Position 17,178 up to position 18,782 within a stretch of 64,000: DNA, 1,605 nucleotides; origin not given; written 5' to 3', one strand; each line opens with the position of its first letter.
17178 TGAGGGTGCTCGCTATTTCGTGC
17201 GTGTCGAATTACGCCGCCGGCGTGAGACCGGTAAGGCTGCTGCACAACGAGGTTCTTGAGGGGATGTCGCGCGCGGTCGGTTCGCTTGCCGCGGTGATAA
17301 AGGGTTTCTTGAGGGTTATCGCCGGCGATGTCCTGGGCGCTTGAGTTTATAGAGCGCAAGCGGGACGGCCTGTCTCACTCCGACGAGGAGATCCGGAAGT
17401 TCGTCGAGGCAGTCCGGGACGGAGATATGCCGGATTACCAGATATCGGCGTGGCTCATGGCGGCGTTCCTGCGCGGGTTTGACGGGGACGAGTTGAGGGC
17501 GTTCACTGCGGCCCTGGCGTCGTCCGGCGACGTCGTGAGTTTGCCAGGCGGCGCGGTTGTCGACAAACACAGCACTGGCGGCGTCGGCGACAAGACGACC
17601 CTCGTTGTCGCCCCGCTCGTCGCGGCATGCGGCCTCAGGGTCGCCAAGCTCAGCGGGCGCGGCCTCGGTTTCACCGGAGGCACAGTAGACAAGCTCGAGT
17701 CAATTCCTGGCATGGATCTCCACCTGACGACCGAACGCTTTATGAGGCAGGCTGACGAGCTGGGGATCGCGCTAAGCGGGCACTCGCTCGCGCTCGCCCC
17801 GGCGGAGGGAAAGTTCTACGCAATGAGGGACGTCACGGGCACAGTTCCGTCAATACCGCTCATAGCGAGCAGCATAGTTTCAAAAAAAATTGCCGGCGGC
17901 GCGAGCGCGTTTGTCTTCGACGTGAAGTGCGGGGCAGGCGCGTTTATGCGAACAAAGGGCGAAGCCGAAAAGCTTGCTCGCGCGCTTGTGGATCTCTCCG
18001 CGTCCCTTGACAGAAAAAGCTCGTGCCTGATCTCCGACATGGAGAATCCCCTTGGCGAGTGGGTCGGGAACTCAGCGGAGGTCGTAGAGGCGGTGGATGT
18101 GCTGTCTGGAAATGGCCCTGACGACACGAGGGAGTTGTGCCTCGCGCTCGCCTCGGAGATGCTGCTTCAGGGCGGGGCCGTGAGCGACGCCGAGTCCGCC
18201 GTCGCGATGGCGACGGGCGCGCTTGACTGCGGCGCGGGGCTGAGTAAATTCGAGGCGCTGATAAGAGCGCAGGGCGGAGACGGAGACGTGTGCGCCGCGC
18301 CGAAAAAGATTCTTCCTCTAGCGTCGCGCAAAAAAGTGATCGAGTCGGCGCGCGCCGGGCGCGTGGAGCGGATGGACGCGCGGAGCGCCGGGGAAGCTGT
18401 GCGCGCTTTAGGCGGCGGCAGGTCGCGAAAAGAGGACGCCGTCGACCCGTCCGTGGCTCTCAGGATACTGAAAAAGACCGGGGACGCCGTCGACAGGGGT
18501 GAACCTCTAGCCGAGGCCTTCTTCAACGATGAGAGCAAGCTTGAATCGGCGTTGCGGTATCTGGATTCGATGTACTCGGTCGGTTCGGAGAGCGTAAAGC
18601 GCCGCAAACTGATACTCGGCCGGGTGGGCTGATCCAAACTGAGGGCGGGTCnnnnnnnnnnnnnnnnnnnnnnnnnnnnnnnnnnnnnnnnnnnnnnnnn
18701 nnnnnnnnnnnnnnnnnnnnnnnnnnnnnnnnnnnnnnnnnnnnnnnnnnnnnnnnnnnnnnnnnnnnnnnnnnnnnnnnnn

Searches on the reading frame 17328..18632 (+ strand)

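Call 30: search_protein_families(library=ncbifam, proteins=[window:17328-18632:+], max_evalue=1e-10)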
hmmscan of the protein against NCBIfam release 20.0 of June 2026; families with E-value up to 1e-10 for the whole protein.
window:17328-18632:+ (434 aa): 9 families
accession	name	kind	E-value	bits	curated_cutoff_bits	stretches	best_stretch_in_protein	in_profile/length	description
NF004490.0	PRK05820.1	equivalog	1.3e-143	478.8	269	1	4-433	5-437/439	thymidine phosphorylase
TIGR02644.1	Y_phosphoryl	subfamily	5.2e-141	470.2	409.05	1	5-417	2-415/417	pyrimidine-nucleoside phosphorylase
NF004747.0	PRK06078.1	equivalog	3.1e-125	418.2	559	1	5-429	4-428/434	pyrimidine-nucleoside phosphorylase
TIGR02643.1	T_phosphoryl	equivalog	3.5e-119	398.5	570.7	1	5-432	4-436/437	thymidine phosphorylase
TIGR02645.1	ARCH_P_rylase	hypoth_equivalog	7.8e-65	219.2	434.6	1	5-414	87-485/493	putative thymidine phosphorylase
NF003338.0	PRK04350.1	subfamily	5.7e-64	216.3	434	1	5-421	93-495/502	thymidine phosphorylase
TIGR03327.1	AMP_phos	equivalog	2.4e-63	214.4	535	1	5-416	88-488/500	AMP phosphorylase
TIGR01245.1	trpD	equivalog_domain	2.9e-15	56.4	199.05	1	18-148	11-144/330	anthranilate phosphoribosyltransferase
NF011201.0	PRK14607.1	equivalog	2.4e-12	46.3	670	1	9-148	200-341/534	bifunctional anthranilate synthase component II/anthranilate phosphoribosyltransferase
